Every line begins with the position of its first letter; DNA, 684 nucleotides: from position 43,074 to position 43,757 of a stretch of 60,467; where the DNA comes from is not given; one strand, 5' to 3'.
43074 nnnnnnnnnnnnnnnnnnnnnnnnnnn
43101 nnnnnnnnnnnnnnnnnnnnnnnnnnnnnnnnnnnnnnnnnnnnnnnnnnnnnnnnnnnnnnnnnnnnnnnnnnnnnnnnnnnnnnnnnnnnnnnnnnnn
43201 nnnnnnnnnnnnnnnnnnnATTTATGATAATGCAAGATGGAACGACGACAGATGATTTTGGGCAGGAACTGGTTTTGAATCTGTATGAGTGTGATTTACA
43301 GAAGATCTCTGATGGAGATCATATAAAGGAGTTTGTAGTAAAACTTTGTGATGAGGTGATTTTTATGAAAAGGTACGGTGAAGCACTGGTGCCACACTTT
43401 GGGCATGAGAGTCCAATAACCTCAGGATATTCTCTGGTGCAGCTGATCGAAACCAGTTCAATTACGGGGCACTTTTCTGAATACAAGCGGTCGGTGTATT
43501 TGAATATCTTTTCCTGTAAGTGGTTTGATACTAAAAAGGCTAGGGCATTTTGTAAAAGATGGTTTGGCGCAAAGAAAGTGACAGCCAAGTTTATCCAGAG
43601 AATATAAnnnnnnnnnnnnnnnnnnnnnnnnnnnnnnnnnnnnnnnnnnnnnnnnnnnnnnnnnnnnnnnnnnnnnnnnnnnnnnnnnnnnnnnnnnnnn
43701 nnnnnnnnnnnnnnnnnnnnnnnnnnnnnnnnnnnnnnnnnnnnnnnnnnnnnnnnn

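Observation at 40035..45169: Two ATP-grasp ligases flanking an AdoMetDC-like decarboxylase, with a C39-type peptidase, an RHH-Nudix regulator and an MFS transporter: candidate undescribed amide-ligase/decarboxylase system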

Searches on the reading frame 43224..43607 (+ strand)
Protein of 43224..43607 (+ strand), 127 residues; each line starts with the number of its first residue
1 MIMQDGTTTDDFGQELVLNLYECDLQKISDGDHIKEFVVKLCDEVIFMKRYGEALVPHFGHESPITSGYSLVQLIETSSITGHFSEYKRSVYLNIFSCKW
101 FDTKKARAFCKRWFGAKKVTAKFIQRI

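Call 3: search_protein_families(library=pfam, proteins=[window:43224-43607:+], max_evalue=0.01)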
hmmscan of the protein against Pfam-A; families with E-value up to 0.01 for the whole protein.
window:43224-43607:+ (127 aa): 1 family
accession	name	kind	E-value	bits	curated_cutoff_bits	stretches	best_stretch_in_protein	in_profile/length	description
PF02675.21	AdoMet_dc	-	9.3e-16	58.5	25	1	16-126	2-106/107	S-adenosylmethionine decarboxylase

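Call 4: search_protein_families(library=ncbifam, proteins=[window:43224-43607:+], max_evalue=0.01)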
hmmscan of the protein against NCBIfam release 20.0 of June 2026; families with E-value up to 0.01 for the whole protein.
window:43224-43607:+ (127 aa): 1 family
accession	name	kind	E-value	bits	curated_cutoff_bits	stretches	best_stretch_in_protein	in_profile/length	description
TIGR03330.1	SAM_DCase_Bsu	equivalog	1.4e-05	25.4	75.65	1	12-126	3-111/112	adenosylmethionine decarboxylase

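Call 8: find_homologous_proteins(query=window:43224-43607:+, max_evalue=0.001)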
Query window:43224-43607:+ (127 aa): 1023 proteins with E <= 0.001 among 1024 candidates; the best 120 are listed.
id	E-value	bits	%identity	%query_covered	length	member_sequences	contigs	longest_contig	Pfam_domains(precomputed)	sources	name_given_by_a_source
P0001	1.8e-81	288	100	100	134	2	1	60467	PF02675.22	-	-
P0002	5.9e-67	241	80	100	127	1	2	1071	PF02675.22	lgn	-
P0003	3.6e-63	229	77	99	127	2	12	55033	PF02675.22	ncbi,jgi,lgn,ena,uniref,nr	ncbi:hypothetical protein A2397_05445 [Candidatus Amesbacteria bacterium RIFOXYB1_FULL_44_23]|uniref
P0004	4.1e-63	229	75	99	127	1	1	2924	PF02675.22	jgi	jgi:S-adenosylmethionine decarboxylase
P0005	9.2e-63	228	75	99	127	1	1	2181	PF02675.22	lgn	-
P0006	1.2e-62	227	75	99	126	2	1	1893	PF02675.22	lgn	-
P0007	1.8e-62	227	75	99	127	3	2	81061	PF02675.22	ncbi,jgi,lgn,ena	jgi:S-adenosylmethionine/arginine decarboxylase-like enzyme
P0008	1.9e-62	227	76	99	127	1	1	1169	PF02675.22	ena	-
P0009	2.2e-62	226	76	100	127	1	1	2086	PF02675.22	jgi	-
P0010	3.2e-62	226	75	99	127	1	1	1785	PF02675.22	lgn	-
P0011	4.3e-62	225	72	100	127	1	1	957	PF02675.22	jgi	jgi:S-adenosylmethionine decarboxylase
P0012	1.2e-61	224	72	100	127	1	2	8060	PF02675.22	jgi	jgi:S-adenosylmethionine/arginine decarboxylase-like enzyme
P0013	2.6e-61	223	74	99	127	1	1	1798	PF02675.22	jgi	-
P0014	3.2e-61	223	75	99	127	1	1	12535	PF02675.22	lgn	-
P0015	4.4e-61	222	74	100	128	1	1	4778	PF02675.22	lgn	-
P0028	9.0e-60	218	71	99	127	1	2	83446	PF02675.22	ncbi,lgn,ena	-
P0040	3.6e-58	213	71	99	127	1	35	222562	PF02675.22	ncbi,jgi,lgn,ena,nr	ncbi:MAG: hypothetical protein UX91_C0004G0020 [Candidatus Amesbacteria bacterium GW2011_GWB1_47_19]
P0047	9.9e-58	211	72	100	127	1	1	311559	PF02675.22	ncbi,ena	-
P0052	3.0e-57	210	70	100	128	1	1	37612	PF02675.22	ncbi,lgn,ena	-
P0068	1.7e-55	204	69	99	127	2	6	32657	PF02675.22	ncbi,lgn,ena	ncbi:MAG: S-adenosylmethionine decarboxylase [Patescibacteria group bacterium]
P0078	7.3e-55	202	70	100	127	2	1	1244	PF02675.22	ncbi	-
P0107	1.4e-53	198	73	91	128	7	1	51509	PF02675.22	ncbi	-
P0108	1.8e-53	198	74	91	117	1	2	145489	PF02675.22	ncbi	-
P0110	2.1e-53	197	72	92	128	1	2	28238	PF02675.22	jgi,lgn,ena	-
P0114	2.5e-53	197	72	91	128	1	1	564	PF02675.22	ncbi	-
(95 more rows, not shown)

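Call 9: find_encoding_contigs(protein=P0040, flank=8000, max_places=3)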
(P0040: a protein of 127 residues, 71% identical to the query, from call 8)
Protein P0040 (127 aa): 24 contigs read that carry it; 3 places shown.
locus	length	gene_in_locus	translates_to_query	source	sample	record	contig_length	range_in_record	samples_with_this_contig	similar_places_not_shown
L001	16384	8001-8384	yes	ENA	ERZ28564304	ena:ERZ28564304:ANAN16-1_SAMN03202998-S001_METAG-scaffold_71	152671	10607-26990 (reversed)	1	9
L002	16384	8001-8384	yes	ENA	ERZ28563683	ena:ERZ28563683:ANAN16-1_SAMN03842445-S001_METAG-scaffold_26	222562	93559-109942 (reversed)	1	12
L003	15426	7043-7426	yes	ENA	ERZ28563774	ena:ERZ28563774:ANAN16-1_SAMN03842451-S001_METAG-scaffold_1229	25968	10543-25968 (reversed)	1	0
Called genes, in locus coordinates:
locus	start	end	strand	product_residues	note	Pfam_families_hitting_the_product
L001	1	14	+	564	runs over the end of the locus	PF00999:Na_H_Exchanger, PF02254:TrkA_N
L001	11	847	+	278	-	PF13399:LytR_C (weak)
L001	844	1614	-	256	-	-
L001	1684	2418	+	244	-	PF20772:TACO1_YebC_N, PF01709:Transcrip_reg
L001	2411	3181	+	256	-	PF18900:DUF5656 (weak)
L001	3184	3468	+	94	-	-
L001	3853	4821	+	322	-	PF02899:Phage_int_SAM_1, PF13102:Phage_int_SAM_5 (weak), PF00589:Phage_integrase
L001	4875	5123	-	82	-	-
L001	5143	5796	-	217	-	-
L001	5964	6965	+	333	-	PF02655:ATP-grasp_3 (faint), PF07478:Dala_Dala_lig_C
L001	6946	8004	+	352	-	PF01071:GARS_A, PF02655:ATP-grasp_3, PF07478:Dala_Dala_lig_C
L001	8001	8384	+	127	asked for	PF02675:AdoMet_dc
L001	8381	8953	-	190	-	PF03412:Peptidase_C39, PF13529:Peptidase_C39_2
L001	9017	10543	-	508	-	-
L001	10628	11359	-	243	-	PF04402:SIMPL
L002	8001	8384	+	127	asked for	PF02675:AdoMet_dc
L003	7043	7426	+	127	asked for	PF02675:AdoMet_dc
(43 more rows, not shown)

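Call 10: find_encoding_contigs(protein=P0047, flank=8000, max_places=2)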
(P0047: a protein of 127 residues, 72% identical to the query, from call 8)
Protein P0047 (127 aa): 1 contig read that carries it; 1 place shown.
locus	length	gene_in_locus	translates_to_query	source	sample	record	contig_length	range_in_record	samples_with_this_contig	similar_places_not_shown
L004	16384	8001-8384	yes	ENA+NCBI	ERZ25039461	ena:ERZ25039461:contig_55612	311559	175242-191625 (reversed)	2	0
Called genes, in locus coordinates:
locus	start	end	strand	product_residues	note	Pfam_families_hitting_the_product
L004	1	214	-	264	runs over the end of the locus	PF07719:TPR_2 (weak)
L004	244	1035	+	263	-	PF20772:TACO1_YebC_N, PF01709:Transcrip_reg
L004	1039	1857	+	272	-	-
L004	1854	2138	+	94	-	-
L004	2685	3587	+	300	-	PF02899:Phage_int_SAM_1 (weak), PF13102:Phage_int_SAM_5 (faint), PF00589:Phage_integrase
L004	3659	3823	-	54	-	-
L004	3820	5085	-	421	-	PF07690:MFS_1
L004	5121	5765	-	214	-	-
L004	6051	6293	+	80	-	-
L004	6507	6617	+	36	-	-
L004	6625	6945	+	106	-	PF07478:Dala_Dala_lig_C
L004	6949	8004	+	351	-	PF01071:GARS_A, PF02655:ATP-grasp_3 (weak), PF07478:Dala_Dala_lig_C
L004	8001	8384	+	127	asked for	PF02675:AdoMet_dc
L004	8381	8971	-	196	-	PF03412:Peptidase_C39, PF13529:Peptidase_C39_2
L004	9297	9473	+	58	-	-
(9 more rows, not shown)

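Call 11: find_encoding_contigs(protein=P0108, flank=8000, max_places=2)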
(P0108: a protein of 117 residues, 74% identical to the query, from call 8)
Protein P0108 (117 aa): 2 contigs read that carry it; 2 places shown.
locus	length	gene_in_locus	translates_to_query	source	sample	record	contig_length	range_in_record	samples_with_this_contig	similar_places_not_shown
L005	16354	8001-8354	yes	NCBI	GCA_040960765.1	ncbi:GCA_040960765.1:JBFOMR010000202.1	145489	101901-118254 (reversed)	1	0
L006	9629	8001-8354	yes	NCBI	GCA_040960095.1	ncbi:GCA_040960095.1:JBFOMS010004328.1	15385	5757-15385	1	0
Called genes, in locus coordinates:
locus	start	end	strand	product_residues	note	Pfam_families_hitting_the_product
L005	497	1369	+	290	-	-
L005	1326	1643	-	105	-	PF01022:HTH_5 (weak)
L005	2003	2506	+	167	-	-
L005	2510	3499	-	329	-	PF01738:DLH (faint), PF12146:Hydrolase_4 (faint), PF00326:Peptidase_S9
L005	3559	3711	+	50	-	-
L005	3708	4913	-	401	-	PF00155:Aminotran_1_2, PF01276:OKR_DC_1 (weak)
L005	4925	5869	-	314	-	PF01073:3Beta_HSD, PF01370:Epimerase, PF02719:Polysacc_synt_2, PF04321:RmlD_sub_bind, PF16363:GDP_Man_Dehyd, PF07993:NAD_binding_4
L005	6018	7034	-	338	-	PF01636:APH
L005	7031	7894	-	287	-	PF00892:EamA (weak)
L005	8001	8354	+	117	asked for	PF02675:AdoMet_dc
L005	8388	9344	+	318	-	PF13472:Lipase_GDSL_2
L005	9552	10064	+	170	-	-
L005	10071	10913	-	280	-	-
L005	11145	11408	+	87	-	-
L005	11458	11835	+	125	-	PF00903:Glyoxalase, PF18029:Glyoxalase_6 (weak)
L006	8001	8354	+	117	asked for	PF02675:AdoMet_dc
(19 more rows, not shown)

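Call 23: search_solved_structures(query=window:43224-43607:+, max_evalue=0.01, show_alignments=3)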
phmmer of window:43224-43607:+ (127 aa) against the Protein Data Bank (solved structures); distinct sequences matched with E-value up to 0.01: 0.

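Call 34: list_cluster_members(proteins=[P0107, P0108, P0110, P0114, P0078, P0068, P0052, P0028])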
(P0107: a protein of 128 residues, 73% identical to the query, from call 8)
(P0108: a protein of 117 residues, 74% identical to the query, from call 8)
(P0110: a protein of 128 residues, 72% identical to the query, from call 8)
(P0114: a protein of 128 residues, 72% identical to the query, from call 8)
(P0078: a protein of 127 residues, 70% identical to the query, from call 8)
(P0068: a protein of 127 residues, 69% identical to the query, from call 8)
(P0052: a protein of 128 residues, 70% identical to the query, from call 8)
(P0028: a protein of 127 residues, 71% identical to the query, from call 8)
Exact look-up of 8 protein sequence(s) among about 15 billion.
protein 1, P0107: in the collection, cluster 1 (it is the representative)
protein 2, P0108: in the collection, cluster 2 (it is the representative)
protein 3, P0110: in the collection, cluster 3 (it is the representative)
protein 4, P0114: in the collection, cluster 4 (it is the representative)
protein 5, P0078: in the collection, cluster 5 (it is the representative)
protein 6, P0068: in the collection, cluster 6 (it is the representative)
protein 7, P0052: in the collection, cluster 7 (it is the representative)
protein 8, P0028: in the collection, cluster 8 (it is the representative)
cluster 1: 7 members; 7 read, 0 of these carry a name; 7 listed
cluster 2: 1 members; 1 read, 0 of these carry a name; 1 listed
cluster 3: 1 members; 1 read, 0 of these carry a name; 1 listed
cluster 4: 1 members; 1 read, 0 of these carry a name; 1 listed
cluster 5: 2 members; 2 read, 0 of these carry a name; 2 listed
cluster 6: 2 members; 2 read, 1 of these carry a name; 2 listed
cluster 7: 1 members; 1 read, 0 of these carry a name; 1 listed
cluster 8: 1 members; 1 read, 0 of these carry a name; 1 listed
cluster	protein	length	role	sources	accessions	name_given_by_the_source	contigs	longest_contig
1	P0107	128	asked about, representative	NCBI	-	-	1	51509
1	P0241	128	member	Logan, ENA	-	-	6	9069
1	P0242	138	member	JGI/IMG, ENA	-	-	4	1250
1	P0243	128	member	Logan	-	-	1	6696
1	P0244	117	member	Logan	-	-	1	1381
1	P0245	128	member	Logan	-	-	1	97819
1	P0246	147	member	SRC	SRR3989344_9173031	-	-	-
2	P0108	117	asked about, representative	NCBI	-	-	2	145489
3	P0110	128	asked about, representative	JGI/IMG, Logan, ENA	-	-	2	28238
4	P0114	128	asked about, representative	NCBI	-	-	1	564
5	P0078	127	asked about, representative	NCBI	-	-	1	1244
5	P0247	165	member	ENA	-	-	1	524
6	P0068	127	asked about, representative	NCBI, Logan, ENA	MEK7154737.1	MAG: S-adenosylmethionine decarboxylase [Patescibacteria group bacterium]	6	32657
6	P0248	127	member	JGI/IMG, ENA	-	-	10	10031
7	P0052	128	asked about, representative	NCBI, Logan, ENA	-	-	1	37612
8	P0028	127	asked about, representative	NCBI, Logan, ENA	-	-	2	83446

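Call 35: search_dna_similar(query=window:43224-43607:+, collection=phages, mode=protein, max_evalue=0.001, max_rows=15)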
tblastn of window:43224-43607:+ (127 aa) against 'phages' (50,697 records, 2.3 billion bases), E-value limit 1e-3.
Records with a match: 8; places in all: 8; records where one place covers at least 80% of the query: 8.
Best place of each record, by identity: <60% 8.
By first word of the organism name: Sinorhizobium 7; Microcystis 1.
By host as written in the record: Sinorhizobium meliloti 7; Microcystis sp. SG03 1.
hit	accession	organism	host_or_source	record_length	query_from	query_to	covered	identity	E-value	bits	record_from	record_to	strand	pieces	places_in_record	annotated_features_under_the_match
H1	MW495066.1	Microcystis phage MaAM05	Microcystis sp. SG03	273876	11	119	86%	28.4%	7e-4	43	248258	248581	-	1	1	speH_1: S-adenosylmethionine decarboxylase proenzyme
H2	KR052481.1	Sinorhizobium phage phiM19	Sinorhizobium meliloti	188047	12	126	91%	25.2%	4e-5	47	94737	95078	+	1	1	S-adenosylmethionine decarboxylase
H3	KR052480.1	Sinorhizobium phage phiM7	Sinorhizobium meliloti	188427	12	126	91%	25.2%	4e-5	47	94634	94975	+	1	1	S-adenosylmethionine decarboxylase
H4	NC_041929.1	Sinorhizobium phage phiM7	Sinorhizobium meliloti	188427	12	126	91%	25.2%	4e-5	47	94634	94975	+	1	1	S-adenosylmethionine decarboxylase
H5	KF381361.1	Sinorhizobium phage phiM12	Sinorhizobium meliloti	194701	12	126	91%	25.2%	4e-5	47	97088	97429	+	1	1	S-adenosylmethionine decarboxylase-like protein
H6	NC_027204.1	Sinorhizobium phage phiM12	Sinorhizobium meliloti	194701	12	126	91%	25.2%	4e-5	47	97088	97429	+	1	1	S-adenosylmethionine decarboxylase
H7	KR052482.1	Sinorhizobium phage phiN3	Sinorhizobium meliloti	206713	12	126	91%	25.2%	6e-4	44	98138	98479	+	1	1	S-adenosylmethionine decarboxylase-like protein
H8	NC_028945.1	Sinorhizobium phage phiN3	Sinorhizobium meliloti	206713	12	126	91%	25.2%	6e-4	44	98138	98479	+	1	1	S-adenosylmethionine decarboxylase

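Call 68: find_related_loci(query=A2, collection=metagenome_contigs, flank=6000)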
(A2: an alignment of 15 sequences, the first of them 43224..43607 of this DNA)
Query A2 (127 aa) in metagenome_contigs; peptide patterns used: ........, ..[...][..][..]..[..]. (x = any residue, [..] = any of these).
600 stretches matched a pattern (row limit reached: there are more); 550 encode a relative of the query (tblastn E <= 1e-3); the best 80 are kept; 80 distinct loci.
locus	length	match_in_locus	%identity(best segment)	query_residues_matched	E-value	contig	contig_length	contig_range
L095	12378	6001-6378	77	1-126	5e-68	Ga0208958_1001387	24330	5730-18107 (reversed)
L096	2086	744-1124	76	1-127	2e-68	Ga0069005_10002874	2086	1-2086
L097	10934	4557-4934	73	1-126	5e-67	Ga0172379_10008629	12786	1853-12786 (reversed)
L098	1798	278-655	74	1-126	8e-68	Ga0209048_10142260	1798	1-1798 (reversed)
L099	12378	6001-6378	74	1-126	3e-65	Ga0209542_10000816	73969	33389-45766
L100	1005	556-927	76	1-124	1e-69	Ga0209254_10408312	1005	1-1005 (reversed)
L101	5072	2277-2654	71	1-126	5e-63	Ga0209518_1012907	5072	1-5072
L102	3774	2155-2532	71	1-126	5e-63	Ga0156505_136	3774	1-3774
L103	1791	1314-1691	75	1-126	3e-65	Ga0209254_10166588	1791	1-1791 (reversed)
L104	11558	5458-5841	70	1-127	2e-62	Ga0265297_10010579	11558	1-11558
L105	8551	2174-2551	70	1-126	3e-62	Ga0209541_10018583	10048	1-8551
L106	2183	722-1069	77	11-126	4e-62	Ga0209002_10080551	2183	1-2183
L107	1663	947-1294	77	11-126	3e-63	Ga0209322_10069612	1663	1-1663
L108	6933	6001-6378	71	1-126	2e-60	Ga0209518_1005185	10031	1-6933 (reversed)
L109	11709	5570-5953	69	1-127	2e-60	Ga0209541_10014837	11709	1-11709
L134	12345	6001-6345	70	12-126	1e-56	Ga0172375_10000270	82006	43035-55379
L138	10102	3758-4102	71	12-126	2e-56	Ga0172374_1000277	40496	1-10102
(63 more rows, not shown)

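Call 79: search_protein_families(library=padloc, proteins=[window:43224-43607:+], max_evalue=0.001)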
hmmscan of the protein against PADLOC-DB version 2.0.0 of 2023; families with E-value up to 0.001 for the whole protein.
window:43224-43607:+ (127 aa): 0 families

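Call 84: search_protein_families(library=pfam, proteins=[L138:4132-5025:+, L134:7717-8226:+], max_evalue=0.01)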
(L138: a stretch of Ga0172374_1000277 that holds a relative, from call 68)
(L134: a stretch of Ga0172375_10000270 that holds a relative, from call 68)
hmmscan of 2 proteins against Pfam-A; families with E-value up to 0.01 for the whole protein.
L138:4132-5025:+ (297 aa): 2 families
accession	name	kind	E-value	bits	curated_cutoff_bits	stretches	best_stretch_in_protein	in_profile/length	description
PF13472.12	Lipase_GDSL_2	-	1.6e-09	39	32.9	1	86-278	2-175/178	GDSL-like Lipase/Acylhydrolase family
PF00657.28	Lipase_GDSL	-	6.9e-05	23.5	23.6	1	83-285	1-207/208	GDSL-like Lipase/Acylhydrolase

L134:7717-8226:+ (169 aa): 0 families

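Call 85: search_protein_representatives(protein=window:43224-43607:+)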
Query: 127 residues. Proteins with E-value up to 0.001 (for the whole library): 1141; up to 1e-10: 478; up to 1e-30: 7. The best 150 are listed.
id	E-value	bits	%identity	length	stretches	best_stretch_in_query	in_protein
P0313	3.0e-51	188.7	67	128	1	11-125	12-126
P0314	3.2e-36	140.2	58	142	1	11-120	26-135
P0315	1.7e-35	137.8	51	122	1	7-126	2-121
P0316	2.7e-34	134.0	52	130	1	9-126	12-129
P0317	4.7e-34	133.2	60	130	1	12-126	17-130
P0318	1.4e-32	128.4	51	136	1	5-126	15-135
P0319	2.2e-31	124.6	44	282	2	9-124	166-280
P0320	1.1e-30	122.3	52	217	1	12-124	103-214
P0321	1.7e-30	121.7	68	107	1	1-78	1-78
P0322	1.9e-29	118.3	54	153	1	12-125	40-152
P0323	2.4e-29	118.0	47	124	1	10-126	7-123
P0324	2.5e-29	117.9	48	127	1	6-126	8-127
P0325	2.6e-29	117.9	54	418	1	11-126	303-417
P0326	8.9e-29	116.1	48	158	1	6-119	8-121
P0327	5.0e-28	113.7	49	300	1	11-123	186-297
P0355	4.1e-23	97.8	48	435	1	6-126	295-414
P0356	4.2e-23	97.8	47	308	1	10-126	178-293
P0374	1.0e-21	93.3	45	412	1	17-124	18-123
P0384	6.0e-21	90.8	41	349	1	5-125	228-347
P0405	5.5e-20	87.7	43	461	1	8-119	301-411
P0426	4.4e-19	84.8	45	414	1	12-122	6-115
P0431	6.1e-19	84.3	43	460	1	10-120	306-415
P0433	7.5e-19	84.1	43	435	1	10-126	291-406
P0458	6.8e-18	81.0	29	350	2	7-116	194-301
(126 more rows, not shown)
